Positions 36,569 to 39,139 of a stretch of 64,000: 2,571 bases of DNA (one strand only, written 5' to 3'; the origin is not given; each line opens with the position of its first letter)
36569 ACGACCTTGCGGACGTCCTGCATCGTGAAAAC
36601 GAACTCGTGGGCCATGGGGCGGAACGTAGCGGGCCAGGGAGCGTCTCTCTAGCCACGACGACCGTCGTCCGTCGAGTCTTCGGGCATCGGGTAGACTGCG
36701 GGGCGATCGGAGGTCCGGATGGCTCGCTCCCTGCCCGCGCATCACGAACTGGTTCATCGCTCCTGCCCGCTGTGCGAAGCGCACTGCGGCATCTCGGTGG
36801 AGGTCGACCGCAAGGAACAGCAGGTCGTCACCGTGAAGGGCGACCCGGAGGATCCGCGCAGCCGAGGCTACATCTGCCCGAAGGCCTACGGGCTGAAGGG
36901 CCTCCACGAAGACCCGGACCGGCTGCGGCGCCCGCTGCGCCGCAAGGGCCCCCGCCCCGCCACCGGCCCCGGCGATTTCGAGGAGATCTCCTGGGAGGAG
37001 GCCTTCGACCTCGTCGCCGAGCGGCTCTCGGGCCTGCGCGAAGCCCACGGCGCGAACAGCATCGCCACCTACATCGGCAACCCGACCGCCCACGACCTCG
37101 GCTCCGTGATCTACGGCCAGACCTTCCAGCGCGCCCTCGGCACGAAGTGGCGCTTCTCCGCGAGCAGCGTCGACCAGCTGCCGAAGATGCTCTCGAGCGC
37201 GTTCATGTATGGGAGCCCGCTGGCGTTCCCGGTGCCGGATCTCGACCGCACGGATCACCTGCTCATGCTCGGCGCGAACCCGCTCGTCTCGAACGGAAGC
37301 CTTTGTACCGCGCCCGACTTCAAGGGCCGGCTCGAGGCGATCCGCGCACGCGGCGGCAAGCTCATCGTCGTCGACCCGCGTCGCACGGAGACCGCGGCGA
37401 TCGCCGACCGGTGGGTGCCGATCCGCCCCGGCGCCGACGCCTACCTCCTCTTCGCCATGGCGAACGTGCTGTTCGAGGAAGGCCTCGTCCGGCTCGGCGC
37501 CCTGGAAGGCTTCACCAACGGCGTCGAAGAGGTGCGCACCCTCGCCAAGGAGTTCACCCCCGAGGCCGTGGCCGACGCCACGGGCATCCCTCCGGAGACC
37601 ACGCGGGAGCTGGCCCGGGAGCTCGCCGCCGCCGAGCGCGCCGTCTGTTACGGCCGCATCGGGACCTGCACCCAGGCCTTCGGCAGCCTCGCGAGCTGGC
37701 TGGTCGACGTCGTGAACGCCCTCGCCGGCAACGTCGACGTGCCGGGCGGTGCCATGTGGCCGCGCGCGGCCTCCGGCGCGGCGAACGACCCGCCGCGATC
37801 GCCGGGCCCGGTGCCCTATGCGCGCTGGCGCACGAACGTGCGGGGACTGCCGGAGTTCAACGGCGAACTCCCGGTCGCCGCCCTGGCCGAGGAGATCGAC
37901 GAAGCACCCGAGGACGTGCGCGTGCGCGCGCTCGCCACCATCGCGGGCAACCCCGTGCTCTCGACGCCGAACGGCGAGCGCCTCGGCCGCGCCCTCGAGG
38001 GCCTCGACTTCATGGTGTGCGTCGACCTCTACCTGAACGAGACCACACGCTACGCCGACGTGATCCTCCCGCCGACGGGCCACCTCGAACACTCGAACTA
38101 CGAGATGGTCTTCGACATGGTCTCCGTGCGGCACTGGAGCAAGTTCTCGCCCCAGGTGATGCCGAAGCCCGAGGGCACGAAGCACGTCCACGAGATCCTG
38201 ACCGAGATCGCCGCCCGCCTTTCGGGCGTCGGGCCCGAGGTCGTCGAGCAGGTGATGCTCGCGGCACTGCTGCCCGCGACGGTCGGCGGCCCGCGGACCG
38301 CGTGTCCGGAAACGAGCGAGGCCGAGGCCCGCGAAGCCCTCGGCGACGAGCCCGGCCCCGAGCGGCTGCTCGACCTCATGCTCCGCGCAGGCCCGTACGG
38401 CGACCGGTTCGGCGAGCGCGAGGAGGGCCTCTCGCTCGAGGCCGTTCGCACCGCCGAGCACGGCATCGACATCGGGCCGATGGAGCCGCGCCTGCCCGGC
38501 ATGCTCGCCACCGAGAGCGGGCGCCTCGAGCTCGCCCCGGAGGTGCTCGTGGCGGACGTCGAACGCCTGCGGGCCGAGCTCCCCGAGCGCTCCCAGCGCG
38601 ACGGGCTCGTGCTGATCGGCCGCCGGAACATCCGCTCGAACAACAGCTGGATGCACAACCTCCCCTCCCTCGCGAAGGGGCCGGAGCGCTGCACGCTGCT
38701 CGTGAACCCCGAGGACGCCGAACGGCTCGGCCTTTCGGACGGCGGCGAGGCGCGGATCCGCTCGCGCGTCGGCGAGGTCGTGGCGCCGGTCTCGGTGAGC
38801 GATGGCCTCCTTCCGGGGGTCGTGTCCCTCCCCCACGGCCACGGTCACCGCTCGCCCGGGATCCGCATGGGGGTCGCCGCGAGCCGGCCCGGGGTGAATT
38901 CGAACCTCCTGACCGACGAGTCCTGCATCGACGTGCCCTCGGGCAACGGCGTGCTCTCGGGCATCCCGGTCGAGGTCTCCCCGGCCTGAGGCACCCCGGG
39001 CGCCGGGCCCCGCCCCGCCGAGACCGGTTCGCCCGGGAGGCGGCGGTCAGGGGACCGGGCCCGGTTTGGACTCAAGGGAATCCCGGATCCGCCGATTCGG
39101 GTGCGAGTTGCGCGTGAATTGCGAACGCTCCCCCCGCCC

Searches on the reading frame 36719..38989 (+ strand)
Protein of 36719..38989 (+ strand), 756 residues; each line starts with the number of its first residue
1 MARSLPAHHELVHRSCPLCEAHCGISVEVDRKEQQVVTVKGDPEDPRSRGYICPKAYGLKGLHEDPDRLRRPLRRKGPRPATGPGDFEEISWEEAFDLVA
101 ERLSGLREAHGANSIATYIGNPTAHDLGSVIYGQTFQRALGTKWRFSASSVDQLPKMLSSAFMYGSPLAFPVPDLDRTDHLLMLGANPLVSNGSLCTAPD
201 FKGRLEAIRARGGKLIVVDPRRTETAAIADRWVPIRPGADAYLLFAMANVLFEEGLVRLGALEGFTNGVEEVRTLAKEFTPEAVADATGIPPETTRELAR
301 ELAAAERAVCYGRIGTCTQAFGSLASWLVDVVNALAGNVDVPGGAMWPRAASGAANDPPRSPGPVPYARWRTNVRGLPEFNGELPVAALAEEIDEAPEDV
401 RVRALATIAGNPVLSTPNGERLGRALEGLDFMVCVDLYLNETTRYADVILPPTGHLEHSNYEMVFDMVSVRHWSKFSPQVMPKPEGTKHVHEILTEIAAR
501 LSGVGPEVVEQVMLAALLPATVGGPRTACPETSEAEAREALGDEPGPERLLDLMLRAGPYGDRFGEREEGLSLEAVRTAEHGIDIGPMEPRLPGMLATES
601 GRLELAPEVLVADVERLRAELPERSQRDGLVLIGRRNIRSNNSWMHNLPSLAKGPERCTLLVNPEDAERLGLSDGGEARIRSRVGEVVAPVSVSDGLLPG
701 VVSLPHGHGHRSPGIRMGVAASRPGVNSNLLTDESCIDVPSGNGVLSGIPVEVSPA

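Call 32: search_protein_families(library=pfam, proteins=[window:36719-38989:+], max_evalue=0.001)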
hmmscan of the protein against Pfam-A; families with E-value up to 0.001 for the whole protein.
window:36719-38989:+ (756 aa): 3 families
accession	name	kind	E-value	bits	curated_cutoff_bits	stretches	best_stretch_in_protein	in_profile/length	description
PF00384.28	Molybdopterin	-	2.3e-31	109.5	24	1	68-499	1-352/353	Molybdopterin oxidoreductase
PF01568.27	Molydop_binding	-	1.3e-20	73.9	26.8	1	630-738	1-99/110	Molydopterin dinucleotide binding domain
PF04879.21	Molybdop_Fe4S4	-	2.3e-09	37.5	22.7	1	15-57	7-47/55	Molybdopterin oxidoreductase Fe4S4 domain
